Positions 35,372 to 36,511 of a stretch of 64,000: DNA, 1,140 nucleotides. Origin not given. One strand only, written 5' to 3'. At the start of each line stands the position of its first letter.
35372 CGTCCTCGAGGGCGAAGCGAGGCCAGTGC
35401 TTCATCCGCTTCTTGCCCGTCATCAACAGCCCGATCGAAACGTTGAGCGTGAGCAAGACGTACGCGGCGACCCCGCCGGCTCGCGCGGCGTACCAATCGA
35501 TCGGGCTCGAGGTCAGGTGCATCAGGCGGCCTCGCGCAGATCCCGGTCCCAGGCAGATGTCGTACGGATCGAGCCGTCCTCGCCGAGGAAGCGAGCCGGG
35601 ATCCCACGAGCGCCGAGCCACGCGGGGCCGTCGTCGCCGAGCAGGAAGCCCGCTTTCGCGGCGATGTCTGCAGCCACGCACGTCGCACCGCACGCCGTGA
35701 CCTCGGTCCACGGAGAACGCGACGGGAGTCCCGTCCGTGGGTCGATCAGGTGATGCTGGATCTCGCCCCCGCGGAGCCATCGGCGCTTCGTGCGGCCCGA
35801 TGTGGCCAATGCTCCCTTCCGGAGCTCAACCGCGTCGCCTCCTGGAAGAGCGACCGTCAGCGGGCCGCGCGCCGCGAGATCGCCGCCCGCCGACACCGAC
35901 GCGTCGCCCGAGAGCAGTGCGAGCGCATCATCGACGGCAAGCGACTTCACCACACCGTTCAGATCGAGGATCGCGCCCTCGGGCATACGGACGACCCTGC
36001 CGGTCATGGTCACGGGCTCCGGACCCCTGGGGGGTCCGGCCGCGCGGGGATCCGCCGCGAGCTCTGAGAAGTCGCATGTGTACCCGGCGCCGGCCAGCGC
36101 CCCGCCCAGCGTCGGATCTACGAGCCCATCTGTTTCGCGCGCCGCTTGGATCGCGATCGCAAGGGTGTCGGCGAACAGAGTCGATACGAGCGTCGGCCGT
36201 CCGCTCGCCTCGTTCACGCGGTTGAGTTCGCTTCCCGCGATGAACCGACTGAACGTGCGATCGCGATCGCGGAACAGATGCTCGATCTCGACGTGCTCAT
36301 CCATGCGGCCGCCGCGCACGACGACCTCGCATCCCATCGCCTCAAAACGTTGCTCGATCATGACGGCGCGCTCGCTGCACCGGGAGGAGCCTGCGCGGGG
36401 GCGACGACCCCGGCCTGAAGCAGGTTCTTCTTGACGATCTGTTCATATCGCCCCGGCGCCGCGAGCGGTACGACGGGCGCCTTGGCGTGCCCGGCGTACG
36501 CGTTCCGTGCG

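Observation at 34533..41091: Two independent ApbE flavin-transferase / ferric-reductase-like membrane protein modules in 7 kb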

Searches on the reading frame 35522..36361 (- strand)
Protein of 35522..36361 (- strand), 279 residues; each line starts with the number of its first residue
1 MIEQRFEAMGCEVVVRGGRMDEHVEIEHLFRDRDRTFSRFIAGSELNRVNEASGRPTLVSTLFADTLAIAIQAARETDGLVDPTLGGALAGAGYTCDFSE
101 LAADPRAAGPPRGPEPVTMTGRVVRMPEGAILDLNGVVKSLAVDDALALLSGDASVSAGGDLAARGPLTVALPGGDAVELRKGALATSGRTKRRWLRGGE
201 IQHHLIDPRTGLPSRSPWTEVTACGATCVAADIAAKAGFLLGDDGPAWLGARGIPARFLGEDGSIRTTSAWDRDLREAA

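Call 3: search_protein_families(library=pfam, max_evalue=0.01, proteins=[window:35522-36361:-])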
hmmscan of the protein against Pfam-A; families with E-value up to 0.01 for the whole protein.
window:35522-36361:- (279 aa): 1 family
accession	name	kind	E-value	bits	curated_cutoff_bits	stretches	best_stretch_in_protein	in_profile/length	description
PF02424.20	ApbE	-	8.8e-35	120.9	25.6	1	23-255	14-263/266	ApbE family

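Call 4: search_protein_families(library=ncbifam, max_evalue=0.01, proteins=[window:35522-36361:-])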
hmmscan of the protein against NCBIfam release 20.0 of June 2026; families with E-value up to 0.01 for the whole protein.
window:35522-36361:- (279 aa): 1 family
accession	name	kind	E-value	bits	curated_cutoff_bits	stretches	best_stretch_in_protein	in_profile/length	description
NF007774.0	PRK10461.1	equivalog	6e-07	28.7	498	0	24-89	63-129/351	FAD:protein FMN transferase ApbE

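Call 30: search_solved_structures(query=window:35522-36361:-, max_evalue=0.01, show_alignments=4)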
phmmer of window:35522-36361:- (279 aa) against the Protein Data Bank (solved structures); distinct sequences matched with E-value up to 0.01: 14.
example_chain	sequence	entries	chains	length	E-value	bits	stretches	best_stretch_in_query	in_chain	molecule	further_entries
1vrm_A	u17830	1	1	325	1.2e-16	64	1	11-242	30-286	hypothetical protein TM1553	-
6nxi_A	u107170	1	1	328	4.1e-09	39.2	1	24-258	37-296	FAD:protein FMN transferase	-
4xdt_A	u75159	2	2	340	4.5e-08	35.8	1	162-269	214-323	FAD:protein FMN transferase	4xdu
6nxj_A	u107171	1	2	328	9.7e-08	34.7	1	24-258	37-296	FAD:protein FMN transferase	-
4ifu_A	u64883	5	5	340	2e-07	33.7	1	162-269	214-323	FAD:protein FMN transferase | Thiamine biosynthesis lipoprotein ApbE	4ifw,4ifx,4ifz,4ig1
7mgt_A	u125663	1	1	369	2.9e-07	33.2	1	159-269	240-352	FAD:protein FMN transferase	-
5mgy_H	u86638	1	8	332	1.9e-06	30.5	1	23-268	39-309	FAD:protein FMN transferase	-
4xdr_A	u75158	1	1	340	2.2e-06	30.2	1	162-269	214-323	FAD:protein FMN transferase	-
4xgw_A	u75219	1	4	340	8.1e-06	28.4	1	32-244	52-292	FAD:protein FMN transferase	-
2o18_A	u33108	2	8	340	1.4e-05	27.6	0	178-244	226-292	Thiamine biosynthesis lipoprotein apbE | FAD:protein FMN transferase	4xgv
4xgx_A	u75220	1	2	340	7.2e-05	25.3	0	178-244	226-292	FAD:protein FMN transferase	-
3pnd_A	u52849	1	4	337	8.2e-05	25.1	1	34-235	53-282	Thiamine biosynthesis lipoprotein ApbE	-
7esa_A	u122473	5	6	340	0.00094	21.6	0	44-269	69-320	FAD:protein FMN transferase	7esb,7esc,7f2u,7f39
3lwc_A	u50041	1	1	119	0.0067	18.8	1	135-182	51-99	Uncharacterized protein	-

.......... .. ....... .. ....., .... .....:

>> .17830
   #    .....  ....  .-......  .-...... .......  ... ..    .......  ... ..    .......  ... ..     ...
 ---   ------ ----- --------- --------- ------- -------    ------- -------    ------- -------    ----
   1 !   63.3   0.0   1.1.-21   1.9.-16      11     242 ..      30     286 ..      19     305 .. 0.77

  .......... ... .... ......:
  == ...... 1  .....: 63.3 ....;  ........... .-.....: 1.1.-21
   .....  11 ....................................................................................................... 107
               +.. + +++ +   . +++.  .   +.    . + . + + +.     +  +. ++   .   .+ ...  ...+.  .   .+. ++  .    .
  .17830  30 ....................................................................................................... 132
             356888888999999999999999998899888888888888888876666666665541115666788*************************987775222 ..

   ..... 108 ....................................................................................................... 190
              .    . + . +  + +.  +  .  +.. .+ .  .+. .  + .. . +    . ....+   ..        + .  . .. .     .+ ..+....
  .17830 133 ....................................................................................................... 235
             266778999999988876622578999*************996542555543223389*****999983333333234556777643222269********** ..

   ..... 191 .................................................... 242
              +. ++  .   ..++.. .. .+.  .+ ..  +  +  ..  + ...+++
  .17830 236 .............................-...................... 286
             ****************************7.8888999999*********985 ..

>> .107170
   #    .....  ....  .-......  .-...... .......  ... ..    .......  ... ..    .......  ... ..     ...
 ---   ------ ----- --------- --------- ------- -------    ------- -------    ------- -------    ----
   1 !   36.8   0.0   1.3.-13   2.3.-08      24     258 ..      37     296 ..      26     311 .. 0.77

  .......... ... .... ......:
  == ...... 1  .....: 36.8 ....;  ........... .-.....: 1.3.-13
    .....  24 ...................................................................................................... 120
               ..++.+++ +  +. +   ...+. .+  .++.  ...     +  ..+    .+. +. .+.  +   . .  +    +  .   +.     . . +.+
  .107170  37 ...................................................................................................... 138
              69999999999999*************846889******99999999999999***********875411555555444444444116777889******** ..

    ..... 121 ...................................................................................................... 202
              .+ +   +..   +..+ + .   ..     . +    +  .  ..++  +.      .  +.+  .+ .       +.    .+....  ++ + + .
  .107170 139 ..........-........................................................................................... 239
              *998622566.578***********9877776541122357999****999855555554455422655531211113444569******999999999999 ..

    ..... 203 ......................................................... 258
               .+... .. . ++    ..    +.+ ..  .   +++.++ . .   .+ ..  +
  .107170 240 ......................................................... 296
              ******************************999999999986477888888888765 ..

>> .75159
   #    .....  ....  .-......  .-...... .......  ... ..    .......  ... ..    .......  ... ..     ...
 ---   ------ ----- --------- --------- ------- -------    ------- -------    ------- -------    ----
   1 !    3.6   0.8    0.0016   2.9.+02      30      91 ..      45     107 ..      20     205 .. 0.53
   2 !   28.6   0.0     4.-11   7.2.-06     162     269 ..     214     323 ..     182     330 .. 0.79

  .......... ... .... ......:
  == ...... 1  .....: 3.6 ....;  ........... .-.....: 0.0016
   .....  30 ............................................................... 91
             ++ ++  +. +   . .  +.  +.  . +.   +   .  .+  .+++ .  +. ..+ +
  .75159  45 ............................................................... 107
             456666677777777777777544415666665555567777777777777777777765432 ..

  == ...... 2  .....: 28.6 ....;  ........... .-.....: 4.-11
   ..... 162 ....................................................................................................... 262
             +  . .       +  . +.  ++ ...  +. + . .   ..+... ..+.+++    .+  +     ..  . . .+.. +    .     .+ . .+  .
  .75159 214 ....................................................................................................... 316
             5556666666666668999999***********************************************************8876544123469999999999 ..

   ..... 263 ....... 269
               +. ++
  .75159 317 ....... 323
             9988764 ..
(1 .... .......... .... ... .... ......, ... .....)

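Call 42: find_homologous_proteins(query=A3, max_evalue=1e-10)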
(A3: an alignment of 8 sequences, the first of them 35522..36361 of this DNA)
Query A3 (8 sequences) (279 aa, profile of the alignment): 5009 proteins with E <= 1e-10 among 8000 candidates; the best 120 are listed.
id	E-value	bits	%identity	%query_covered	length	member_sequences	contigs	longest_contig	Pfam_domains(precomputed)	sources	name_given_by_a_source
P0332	2.6e-120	419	64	100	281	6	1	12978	PF02424.21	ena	-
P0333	4.8e-120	418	65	100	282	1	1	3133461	PF02424.21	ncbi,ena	-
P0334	5.8e-120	418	100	100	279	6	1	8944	PF02424.21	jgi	jgi:thiamine biosynthesis lipoprotein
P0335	1.7e-119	416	60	100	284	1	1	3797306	PF02424.21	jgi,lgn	jgi:thiamine biosynthesis lipoprotein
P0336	4.7e-117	408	88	100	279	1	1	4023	PF02424.21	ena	-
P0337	7.3e-117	408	87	100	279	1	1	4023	PF02424.21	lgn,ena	-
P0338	9.4e-117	407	81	100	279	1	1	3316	PF02424.21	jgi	jgi:FAD:protein FMN transferase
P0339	1.3e-116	407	64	100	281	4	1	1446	PF02424.21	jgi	jgi:thiamine biosynthesis lipoprotein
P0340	3.4e-116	405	84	100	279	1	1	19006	PF02424.21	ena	-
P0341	4.9e-116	405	85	100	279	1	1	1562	PF02424.21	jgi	jgi:thiamine biosynthesis lipoprotein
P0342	5.0e-116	405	88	100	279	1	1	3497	PF02424.21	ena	-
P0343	7.5e-116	404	83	100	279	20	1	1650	PF02424.21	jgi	-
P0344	1.5e-115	403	84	100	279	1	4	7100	PF02424.21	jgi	jgi:FAD:protein FMN transferase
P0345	2.0e-115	403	84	100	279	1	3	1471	PF02424.21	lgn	-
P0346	6.4e-115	401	85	100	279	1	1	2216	PF02424.21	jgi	jgi:thiamine biosynthesis lipoprotein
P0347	1.3e-114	400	81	100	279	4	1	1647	PF02424.21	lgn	-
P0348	1.7e-114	400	82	100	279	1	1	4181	PF02424.21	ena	-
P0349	4.8e-114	398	80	100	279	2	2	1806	PF02424.21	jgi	jgi:thiamine biosynthesis lipoprotein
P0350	2.1e-113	396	67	100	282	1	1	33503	PF02424.21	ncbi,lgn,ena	-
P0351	4.0e-113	395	68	99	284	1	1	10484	PF02424.21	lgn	-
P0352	5.5e-113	395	81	100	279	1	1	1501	PF02424.21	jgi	jgi:thiamine biosynthesis lipoprotein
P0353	6.3e-113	395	79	100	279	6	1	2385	PF02424.21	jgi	-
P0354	1.0e-112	394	80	100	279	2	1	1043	PF02424.21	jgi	jgi:thiamine biosynthesis lipoprotein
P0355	1.3e-112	394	68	100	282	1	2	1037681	PF02424.21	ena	-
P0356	1.8e-112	393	77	100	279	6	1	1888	PF02424.21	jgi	-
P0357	3.1e-112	392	79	100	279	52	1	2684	PF02424.21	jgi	-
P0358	3.4e-112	392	80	100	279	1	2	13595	PF02424.21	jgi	jgi:thiamine biosynthesis lipoprotein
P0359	4.1e-112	392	80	100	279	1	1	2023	PF02424.21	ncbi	-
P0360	5.6e-112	392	69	99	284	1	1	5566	PF02424.21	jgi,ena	-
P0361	6.2e-112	391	80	100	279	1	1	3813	PF02424.21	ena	-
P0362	1.5e-111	390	63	99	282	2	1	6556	PF02424.21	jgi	jgi:FAD:protein FMN transferase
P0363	1.5e-111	390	77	100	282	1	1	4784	PF02424.21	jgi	jgi:FAD:protein FMN transferase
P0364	1.6e-111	390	65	100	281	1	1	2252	PF02424.21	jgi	jgi:FAD:protein FMN transferase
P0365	2.1e-111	390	79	100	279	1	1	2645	PF02424.21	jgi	jgi:FAD:protein FMN transferase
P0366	2.5e-111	389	77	100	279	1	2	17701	PF02424.21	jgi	jgi:FAD:protein FMN transferase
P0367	2.8e-111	389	65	100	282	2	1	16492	PF02424.21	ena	-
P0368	3.1e-111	389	77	100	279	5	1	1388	PF02424.21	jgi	jgi:FAD:protein FMN transferase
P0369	4.0e-111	389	81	100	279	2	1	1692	PF02424.21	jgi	jgi:FAD:protein FMN transferase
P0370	6.2e-111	388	65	100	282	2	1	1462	PF02424.21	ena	-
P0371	8.4e-111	388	81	99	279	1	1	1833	PF02424.21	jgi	-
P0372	1.4e-110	387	65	100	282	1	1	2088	PF02424.21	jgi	jgi:thiamine biosynthesis lipoprotein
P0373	1.7e-110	387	66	99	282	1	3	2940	PF02424.21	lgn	-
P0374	1.9e-110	387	63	100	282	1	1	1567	PF02424.21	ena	-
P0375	2.5e-110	386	66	100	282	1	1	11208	PF02424.21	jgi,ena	-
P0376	3.1e-110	386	63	100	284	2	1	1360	PF02424.21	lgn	-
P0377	4.7e-110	385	63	100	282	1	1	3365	PF02424.21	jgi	jgi:thiamine biosynthesis lipoprotein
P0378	4.8e-110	385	65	100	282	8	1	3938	PF02424.21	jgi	jgi:thiamine biosynthesis lipoprotein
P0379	5.4e-110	385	62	100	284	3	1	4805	PF02424.21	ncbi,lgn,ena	-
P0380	7.7e-110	385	65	99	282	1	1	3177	PF02424.21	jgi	-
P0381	1.1e-109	384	62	100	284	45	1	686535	PF02424.21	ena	-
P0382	1.1e-109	384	66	100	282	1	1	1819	PF02424.21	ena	-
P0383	1.4e-109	384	76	100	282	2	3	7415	PF02424.21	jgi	jgi:thiamine biosynthesis lipoprotein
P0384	1.4e-109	384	66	100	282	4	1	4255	PF02424.21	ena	-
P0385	1.5e-109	384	61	99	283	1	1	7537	PF02424.21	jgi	jgi:FAD:protein FMN transferase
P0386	1.7e-109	383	78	100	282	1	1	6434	PF02424.21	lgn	-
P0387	2.3e-109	383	65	100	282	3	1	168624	PF02424.21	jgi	jgi:thiamine biosynthesis lipoprotein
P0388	2.6e-109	383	63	100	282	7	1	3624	PF02424.21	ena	-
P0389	3.1e-109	383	64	99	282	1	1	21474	PF02424.21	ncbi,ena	-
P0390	4.0e-109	382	61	100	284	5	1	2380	PF02424.21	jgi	jgi:thiamine biosynthesis lipoprotein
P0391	4.8e-109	382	59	100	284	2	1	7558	PF02424.21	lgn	-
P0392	5.0e-109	382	65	99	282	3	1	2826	PF02424.21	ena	-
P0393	1.1e-108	381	66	99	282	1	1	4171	PF02424.21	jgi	jgi:thiamine biosynthesis lipoprotein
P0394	1.2e-108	381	64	100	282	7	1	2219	PF02424.21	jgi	jgi:FAD:protein FMN transferase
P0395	2.0e-108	380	67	100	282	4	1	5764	PF02424.21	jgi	jgi:thiamine biosynthesis lipoprotein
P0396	2.1e-108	380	60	99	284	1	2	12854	PF02424.21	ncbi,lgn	-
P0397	2.5e-108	380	62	100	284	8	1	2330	PF02424.21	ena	-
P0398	3.1e-108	379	68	100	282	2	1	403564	PF02424.21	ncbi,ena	-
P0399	4.5e-108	379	65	100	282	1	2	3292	PF02424.21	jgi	jgi:thiamine biosynthesis lipoprotein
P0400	5.0e-108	379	68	99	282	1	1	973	PF02424.21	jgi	-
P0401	5.1e-108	379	64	98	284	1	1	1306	PF02424.21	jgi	jgi:thiamine biosynthesis lipoprotein ApbE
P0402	5.2e-108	379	64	99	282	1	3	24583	PF02424.21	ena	-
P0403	7.5e-108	378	65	100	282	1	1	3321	PF02424.21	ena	-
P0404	7.7e-108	378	59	99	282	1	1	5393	PF02424.21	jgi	jgi:thiamine biosynthesis lipoprotein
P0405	7.9e-108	378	64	100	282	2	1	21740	PF02424.21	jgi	jgi:FAD:protein FMN transferase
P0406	1.0e-107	378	62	98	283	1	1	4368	PF02424.21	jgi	jgi:FAD:protein FMN transferase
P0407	1.0e-107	378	64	100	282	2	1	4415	PF02424.21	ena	-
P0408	1.2e-107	377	64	99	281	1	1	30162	PF02424.21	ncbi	ncbi:MAG: FAD:protein FMN transferase [Planctomycetaceae bacterium]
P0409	1.3e-107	377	65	100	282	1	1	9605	PF02424.21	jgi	jgi:FAD:protein FMN transferase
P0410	1.5e-107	377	61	100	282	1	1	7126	PF02424.21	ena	-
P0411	1.8e-107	377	35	84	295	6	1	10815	PF02424.21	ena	-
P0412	2.9e-107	376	66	99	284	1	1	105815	PF02424.21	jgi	jgi:thiamine biosynthesis lipoprotein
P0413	2.9e-107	376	64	100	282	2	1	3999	PF02424.21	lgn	-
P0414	3.0e-107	376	61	100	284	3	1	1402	PF02424.21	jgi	jgi:thiamine biosynthesis lipoprotein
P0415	3.3e-107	376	66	99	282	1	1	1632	PF02424.21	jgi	jgi:FAD:protein FMN transferase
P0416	3.4e-107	376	64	100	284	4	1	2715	PF02424.21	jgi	jgi:thiamine biosynthesis lipoprotein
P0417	4.2e-107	376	65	100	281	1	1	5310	PF02424.21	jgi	jgi:thiamine biosynthesis lipoprotein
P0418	5.8e-107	375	59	100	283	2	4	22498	PF02424.21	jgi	jgi:thiamine biosynthesis lipoprotein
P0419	5.9e-107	375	64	100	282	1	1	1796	PF02424.21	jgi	jgi:thiamine biosynthesis lipoprotein ApbE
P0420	5.9e-107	375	64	100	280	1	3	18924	PF02424.21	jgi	jgi:thiamine biosynthesis lipoprotein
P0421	6.3e-107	375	64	98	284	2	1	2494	PF02424.21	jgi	jgi:thiamine biosynthesis lipoprotein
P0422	6.9e-107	375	66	99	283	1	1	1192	PF02424.21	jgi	jgi:FAD:protein FMN transferase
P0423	1.3e-106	374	33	96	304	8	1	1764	PF02424.21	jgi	jgi:FAD:protein FMN transferase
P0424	1.5e-106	374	62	99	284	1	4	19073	PF02424.21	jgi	jgi:thiamine biosynthesis lipoprotein ApbE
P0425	1.7e-106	374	64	100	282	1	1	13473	PF02424.21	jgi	-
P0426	2.0e-106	373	61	100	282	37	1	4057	PF02424.21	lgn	-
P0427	2.6e-106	373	63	97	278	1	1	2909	PF02424.21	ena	-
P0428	2.7e-106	373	61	99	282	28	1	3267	PF02424.21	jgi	-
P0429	2.9e-106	373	65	100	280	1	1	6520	PF02424.21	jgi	jgi:thiamine biosynthesis lipoprotein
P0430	2.9e-106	373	58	99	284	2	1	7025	PF02424.21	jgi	-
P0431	3.5e-106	373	63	96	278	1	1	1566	PF02424.21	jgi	jgi:thiamine biosynthesis lipoprotein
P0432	3.7e-106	372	64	97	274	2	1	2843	PF02424.21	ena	-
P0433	4.7e-106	372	63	99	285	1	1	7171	PF02424.21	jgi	jgi:thiamine biosynthesis lipoprotein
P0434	5.4e-106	372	66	100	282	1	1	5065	PF02424.21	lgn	-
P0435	6.3e-106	372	66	100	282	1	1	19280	PF02424.21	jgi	jgi:thiamine biosynthesis lipoprotein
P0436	6.8e-106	372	66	99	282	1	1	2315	PF02424.21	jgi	jgi:FAD:protein FMN transferase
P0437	7.3e-106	372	65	99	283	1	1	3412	PF02424.21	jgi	jgi:thiamine biosynthesis lipoprotein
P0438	7.6e-106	371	63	96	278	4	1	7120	PF02424.21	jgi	jgi:FAD:protein FMN transferase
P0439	8.3e-106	371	63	95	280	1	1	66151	PF02424.21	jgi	jgi:thiamine biosynthesis lipoprotein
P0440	9.3e-106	371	64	100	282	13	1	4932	PF02424.21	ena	-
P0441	9.4e-106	371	65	95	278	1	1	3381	PF02424.21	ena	-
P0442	1.1e-105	371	65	95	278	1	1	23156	PF02424.21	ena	-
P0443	1.2e-105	371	66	100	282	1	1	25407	PF02424.21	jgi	jgi:thiamine biosynthesis lipoprotein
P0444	1.6e-105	370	66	100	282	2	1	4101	PF02424.21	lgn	-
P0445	1.7e-105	370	62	100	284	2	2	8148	PF02424.21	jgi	jgi:FAD:protein FMN transferase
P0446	1.7e-105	370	65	95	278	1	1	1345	PF02424.21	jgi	-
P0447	1.7e-105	370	65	95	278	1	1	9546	PF02424.21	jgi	-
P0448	1.9e-105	370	65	95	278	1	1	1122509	PF02424.21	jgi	-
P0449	2.4e-105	370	63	100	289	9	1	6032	PF02424.21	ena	-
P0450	2.4e-105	370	63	100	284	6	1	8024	PF02424.21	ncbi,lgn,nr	ncbi:MAG: FAD:protein FMN transferase [Actinomycetota bacterium]|nr:FAD:protein FMN transferase [Act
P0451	3.2e-105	369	61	97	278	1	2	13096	PF02424.21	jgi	jgi:thiamine biosynthesis lipoprotein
